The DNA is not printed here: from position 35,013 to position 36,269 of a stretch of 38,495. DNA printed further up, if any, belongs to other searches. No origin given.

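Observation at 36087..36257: Three tandem copies of a gene's last 10 codons, differing only synonymously, each in a hairpin unit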

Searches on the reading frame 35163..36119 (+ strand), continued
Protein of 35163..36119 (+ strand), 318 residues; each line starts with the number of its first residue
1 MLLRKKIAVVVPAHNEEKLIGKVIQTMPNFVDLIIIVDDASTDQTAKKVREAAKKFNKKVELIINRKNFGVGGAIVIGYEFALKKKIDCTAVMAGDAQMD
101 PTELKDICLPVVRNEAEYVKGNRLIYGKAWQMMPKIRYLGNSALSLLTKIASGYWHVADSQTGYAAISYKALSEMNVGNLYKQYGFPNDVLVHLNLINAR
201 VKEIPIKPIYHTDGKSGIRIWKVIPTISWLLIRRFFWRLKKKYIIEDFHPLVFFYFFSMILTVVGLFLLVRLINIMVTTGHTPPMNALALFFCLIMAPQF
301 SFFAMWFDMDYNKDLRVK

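Call 26: find_encoding_contigs(protein=P0003, flank=3000, max_places=4)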
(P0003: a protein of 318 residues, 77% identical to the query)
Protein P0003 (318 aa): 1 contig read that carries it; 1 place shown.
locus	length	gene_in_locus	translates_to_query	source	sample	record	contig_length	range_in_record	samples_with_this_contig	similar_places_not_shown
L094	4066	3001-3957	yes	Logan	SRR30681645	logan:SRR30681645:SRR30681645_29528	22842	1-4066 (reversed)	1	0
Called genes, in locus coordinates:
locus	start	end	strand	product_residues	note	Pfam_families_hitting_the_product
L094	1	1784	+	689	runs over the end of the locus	PF00535:Glycos_transf_2, PF10111:Glyco_tranf_2_2, PF13641:Glyco_tranf_2_3, PF13477:Glyco_trans_4_2, PF00534:Glycos_transf_1, PF13692:Glyco_trans_1_4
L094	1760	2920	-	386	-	PF13439:Glyco_transf_4, PF13477:Glyco_trans_4_2 (weak), PF00534:Glycos_transf_1 (faint), PF13692:Glyco_trans_1_4 (weak)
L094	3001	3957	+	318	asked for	PF00535:Glycos_transf_2, PF13641:Glyco_tranf_2_3 (weak)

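Call 46: find_encoding_contigs(protein=P0009, flank=3000, max_places=2)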
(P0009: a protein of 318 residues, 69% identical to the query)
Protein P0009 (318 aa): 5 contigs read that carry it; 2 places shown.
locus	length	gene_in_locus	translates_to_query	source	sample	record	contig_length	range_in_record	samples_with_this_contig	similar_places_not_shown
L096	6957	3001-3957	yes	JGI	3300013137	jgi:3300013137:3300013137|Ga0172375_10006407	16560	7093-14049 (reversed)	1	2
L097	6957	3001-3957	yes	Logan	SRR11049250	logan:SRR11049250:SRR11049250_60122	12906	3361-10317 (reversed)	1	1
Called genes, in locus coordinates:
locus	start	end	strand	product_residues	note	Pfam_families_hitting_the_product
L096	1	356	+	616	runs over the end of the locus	PF13439:Glyco_transf_4, PF13579:Glyco_trans_4_4 (weak), PF00534:Glycos_transf_1, PF13524:Glyco_trans_1_2 (weak), PF13692:Glyco_trans_1_4, PF26337:Gtf3_C (weak)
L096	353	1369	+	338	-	PF02388:FemAB (faint), PF13480:Acetyltransf_6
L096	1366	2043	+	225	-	PF01209:Ubie_methyltran (weak), PF13489:Methyltransf_23, PF02353:CMAS (weak), PF05175:MTS (weak), PF13847:Methyltransf_31, PF08241:Methyltransf_11, PF08242:Methyltransf_12, PF13649:Methyltransf_25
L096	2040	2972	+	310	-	PF03706:LPG_synthase_TM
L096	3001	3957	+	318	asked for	PF00535:Glycos_transf_2, PF13641:Glyco_tranf_2_3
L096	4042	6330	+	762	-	-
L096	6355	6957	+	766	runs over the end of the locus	-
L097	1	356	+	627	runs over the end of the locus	PF13439:Glyco_transf_4, PF13579:Glyco_trans_4_4 (weak), PF00534:Glycos_transf_1, PF13692:Glyco_trans_1_4, PF13524:Glyco_trans_1_2 (weak), PF26337:Gtf3_C (weak)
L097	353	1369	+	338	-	PF02388:FemAB (faint), PF13480:Acetyltransf_6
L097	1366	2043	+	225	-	PF01209:Ubie_methyltran (weak), PF13489:Methyltransf_23, PF02353:CMAS (weak), PF05175:MTS (weak), PF13847:Methyltransf_31, PF08241:Methyltransf_11, PF08242:Methyltransf_12, PF13649:Methyltransf_25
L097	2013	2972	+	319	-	PF03706:LPG_synthase_TM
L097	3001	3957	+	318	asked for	PF00535:Glycos_transf_2, PF13641:Glyco_tranf_2_3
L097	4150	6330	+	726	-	-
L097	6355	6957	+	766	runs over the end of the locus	-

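Call 47: find_encoding_contigs(protein=P0011, flank=3000, max_places=2)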
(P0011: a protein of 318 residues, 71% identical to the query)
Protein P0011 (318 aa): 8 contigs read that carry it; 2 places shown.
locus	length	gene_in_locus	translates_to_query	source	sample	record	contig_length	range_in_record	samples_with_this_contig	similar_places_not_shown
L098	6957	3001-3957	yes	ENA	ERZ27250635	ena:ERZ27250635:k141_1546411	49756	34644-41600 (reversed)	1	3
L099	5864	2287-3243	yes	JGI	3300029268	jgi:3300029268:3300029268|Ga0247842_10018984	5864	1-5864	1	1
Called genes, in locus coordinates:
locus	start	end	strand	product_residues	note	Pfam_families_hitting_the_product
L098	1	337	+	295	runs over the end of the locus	-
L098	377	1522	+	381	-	PF02786:CPSase_L_D2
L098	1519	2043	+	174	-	PF00132:Hexapep (weak), PF14602:Hexapep_2 (weak)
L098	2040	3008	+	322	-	PF03706:LPG_synthase_TM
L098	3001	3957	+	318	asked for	PF00535:Glycos_transf_2, PF13641:Glyco_tranf_2_3 (weak)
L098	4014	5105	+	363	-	PF02350:Epimerase_2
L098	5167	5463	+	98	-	-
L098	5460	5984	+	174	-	PF02585:PIG-L (faint)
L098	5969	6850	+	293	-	PF02655:ATP-grasp_3, PF15632:ATPgrasp_Ter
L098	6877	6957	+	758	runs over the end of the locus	-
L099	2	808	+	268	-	?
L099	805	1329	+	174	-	PF00132:Hexapep (weak), PF14602:Hexapep_2 (weak)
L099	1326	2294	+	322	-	PF03706:LPG_synthase_TM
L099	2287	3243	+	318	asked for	PF00535:Glycos_transf_2, PF13641:Glyco_tranf_2_3 (weak)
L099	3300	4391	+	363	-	PF02350:Epimerase_2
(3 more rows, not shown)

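Call 48: find_encoding_contigs(protein=P0018, flank=3000, max_places=2)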
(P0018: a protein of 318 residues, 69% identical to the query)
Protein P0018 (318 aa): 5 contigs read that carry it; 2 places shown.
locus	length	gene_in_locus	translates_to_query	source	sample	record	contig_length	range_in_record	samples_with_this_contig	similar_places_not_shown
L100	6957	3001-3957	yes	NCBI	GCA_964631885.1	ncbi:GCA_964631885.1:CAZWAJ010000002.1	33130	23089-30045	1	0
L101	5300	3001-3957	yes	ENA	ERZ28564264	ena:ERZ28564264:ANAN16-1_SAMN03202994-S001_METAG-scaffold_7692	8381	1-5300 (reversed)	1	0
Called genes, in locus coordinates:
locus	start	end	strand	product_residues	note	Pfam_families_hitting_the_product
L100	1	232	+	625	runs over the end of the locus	PF13439:Glyco_transf_4, PF13579:Glyco_trans_4_4 (weak), PF00534:Glycos_transf_1, PF13692:Glyco_trans_1_4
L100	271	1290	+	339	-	PF02388:FemAB (faint), PF13480:Acetyltransf_6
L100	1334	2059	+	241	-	PF01209:Ubie_methyltran (weak), PF13489:Methyltransf_23, PF02353:CMAS (weak), PF05175:MTS, PF13847:Methyltransf_31, PF08241:Methyltransf_11, PF08242:Methyltransf_12, PF13649:Methyltransf_25, +1 more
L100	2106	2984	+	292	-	PF03706:LPG_synthase_TM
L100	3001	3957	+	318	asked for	PF00535:Glycos_transf_2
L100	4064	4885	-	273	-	-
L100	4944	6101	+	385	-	-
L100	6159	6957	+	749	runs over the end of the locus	-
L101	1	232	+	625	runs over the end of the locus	PF13439:Glyco_transf_4, PF13579:Glyco_trans_4_4 (weak), PF00534:Glycos_transf_1, PF13692:Glyco_trans_1_4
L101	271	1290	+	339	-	PF02388:FemAB (faint), PF13480:Acetyltransf_6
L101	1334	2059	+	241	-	PF01209:Ubie_methyltran (weak), PF13489:Methyltransf_23, PF02353:CMAS (weak), PF05175:MTS, PF13847:Methyltransf_31, PF08241:Methyltransf_11, PF08242:Methyltransf_12, PF13649:Methyltransf_25, +1 more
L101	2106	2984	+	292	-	PF03706:LPG_synthase_TM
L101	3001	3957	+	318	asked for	PF00535:Glycos_transf_2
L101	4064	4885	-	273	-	-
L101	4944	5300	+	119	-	?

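Call 49: find_encoding_contigs(protein=P0023, flank=3000, max_places=2)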
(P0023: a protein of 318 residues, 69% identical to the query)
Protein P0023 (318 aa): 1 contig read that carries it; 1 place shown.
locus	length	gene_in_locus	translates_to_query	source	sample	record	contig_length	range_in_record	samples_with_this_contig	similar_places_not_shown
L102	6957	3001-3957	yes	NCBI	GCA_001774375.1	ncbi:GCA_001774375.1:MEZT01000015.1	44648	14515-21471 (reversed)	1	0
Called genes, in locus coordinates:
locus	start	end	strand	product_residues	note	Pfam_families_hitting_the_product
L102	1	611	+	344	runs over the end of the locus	PF00106:adh_short, PF01073:3Beta_HSD, PF01370:Epimerase, PF02719:Polysacc_synt_2, PF04321:RmlD_sub_bind, PF05368:NmrA, PF13460:NAD_binding_10, PF16363:GDP_Man_Dehyd, +1 more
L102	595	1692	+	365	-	PF13439:Glyco_transf_4, PF00534:Glycos_transf_1, PF13692:Glyco_trans_1_4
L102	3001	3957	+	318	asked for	PF00535:Glycos_transf_2, PF13641:Glyco_tranf_2_3 (weak)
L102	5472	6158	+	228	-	-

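Call 87: search_solved_structures(query=window:35163-36119:+, max_evalue=0.00001)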
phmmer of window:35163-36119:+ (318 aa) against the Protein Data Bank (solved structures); distinct sequences matched with E-value up to 0.00001: 2.
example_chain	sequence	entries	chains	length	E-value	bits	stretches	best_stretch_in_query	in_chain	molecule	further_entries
5mlz_A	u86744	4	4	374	2.2e-08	36.5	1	5-171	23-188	Dolichol monophosphate mannose synthase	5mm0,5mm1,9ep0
9hwj_A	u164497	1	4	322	6.6e-06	28.4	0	5-104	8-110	Undecaprenyl-phosphate 4-deoxy-4-formamido-L-arabinose transferase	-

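Call 88: search_protein_families(library=ncbifam, proteins=[window:35163-36119:+], max_evalue=0.00001)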
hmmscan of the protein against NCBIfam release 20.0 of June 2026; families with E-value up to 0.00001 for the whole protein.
window:35163-36119:+ (318 aa): 9 families
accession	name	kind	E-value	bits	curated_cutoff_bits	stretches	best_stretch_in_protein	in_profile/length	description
TIGR04182.1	glyco_TIGR04182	equivalog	6.7e-17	61.8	325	1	7-281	2-255/293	S-layer glycoprotein N-glycosyltransferase AglJ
NF058614.1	PPMAGASynPpgS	equivalog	4.3e-12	45.9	370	1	8-209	3-197/226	polyprenyl-phospho-N-acetylgalactosaminyl synthase PpgS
NF047588.1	GlcsyltransPgfSStrep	equivalog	6.3e-11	42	500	1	6-127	2-125/308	glycosyltransferase PgfS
NF010496.0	PRK13915.1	equivalog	8e-08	31.7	262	1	5-61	31-93/307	glucosyl-3-phosphoglycerate synthase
TIGR03937.1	PgaC_IcaA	equivalog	1.7e-07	30.5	422.3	1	5-104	45-143/407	poly-beta-1,6-N-acetyl-D-glucosamine synthase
NF007986.1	PRK10714.1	equivalog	4.2e-07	29.3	529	1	5-104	6-108/316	undecaprenyl-phosphate 4-deoxy-4-formamido-L-arabinose transferase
NF041391.1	DPhHxTase_Halo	equivalog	1.4e-06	27.4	375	1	13-207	3-182/213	dolichyl-phosphate hexose transferase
NF047683.1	TeichurnBiosyTuaG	equivalog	2.6e-06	27.3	400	1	4-79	5-82/252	teichuronic acid biosynthesis protein TuaG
TIGR03469.1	HpnB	hypoth_equivalog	2.6e-06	26.7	379.25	1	6-64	45-107/386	hopene-associated glycosyltransferase HpnB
